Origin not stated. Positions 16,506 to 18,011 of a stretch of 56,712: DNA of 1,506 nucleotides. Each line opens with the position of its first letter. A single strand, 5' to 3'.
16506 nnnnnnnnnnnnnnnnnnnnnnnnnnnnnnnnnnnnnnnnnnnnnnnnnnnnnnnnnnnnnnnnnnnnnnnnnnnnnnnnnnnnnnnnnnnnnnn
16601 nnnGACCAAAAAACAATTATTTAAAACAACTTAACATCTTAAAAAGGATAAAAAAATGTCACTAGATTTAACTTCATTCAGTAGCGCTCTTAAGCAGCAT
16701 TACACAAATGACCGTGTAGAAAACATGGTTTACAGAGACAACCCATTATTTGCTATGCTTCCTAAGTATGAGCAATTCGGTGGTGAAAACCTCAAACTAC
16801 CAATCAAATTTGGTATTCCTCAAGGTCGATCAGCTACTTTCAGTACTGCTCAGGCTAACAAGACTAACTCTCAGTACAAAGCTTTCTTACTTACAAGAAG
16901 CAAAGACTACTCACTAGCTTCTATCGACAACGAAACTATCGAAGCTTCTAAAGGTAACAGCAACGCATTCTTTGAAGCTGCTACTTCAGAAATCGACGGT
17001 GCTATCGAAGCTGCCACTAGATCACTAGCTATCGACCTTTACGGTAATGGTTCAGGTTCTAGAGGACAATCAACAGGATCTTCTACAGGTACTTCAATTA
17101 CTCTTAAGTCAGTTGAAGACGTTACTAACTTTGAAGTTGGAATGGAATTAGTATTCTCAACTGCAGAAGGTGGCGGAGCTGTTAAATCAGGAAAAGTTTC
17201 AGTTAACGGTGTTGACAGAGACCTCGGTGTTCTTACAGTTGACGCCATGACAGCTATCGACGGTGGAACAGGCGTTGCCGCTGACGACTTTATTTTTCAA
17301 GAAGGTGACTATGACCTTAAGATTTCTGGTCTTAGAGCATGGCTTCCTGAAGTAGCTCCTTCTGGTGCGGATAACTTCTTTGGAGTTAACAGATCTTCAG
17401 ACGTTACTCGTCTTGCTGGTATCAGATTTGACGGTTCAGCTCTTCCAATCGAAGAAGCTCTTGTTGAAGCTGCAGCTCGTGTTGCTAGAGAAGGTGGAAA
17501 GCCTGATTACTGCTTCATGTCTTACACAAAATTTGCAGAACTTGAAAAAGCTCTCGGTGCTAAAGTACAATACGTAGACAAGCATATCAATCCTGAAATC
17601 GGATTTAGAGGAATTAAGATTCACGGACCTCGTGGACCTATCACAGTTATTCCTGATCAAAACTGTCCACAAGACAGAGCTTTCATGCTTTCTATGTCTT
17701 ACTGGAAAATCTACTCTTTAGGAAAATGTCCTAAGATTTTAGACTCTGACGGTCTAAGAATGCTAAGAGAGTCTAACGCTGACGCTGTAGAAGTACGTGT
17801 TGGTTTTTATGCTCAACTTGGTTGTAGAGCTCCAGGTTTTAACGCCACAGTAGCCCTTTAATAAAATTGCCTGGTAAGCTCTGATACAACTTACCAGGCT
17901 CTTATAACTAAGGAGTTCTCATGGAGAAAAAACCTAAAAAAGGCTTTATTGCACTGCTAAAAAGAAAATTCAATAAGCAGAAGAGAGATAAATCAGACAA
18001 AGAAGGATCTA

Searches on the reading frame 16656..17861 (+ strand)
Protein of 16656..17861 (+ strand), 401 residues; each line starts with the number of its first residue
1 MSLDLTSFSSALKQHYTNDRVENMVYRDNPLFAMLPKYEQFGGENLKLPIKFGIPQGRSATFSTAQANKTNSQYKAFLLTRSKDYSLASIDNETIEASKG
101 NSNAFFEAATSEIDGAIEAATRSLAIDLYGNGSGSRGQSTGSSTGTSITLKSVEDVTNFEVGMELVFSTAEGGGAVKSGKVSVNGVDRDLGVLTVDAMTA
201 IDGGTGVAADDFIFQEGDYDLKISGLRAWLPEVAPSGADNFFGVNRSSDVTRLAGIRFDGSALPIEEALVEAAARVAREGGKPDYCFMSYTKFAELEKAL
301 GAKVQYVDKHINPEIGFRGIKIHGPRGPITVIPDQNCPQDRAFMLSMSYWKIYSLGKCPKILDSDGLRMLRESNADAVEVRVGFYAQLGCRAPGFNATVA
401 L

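Call 87: search_protein_families(library=pfam, proteins=[window:16656-17861:+], max_evalue=0.001)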
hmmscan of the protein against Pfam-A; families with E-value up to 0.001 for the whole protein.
window:16656-17861:+ (401 aa): 1 family
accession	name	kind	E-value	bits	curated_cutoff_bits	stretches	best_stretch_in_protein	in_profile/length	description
PF17236.8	SU10_MCP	-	2.1e-08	34.4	24.1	1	261-356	159-253/292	SU10 major capsid protein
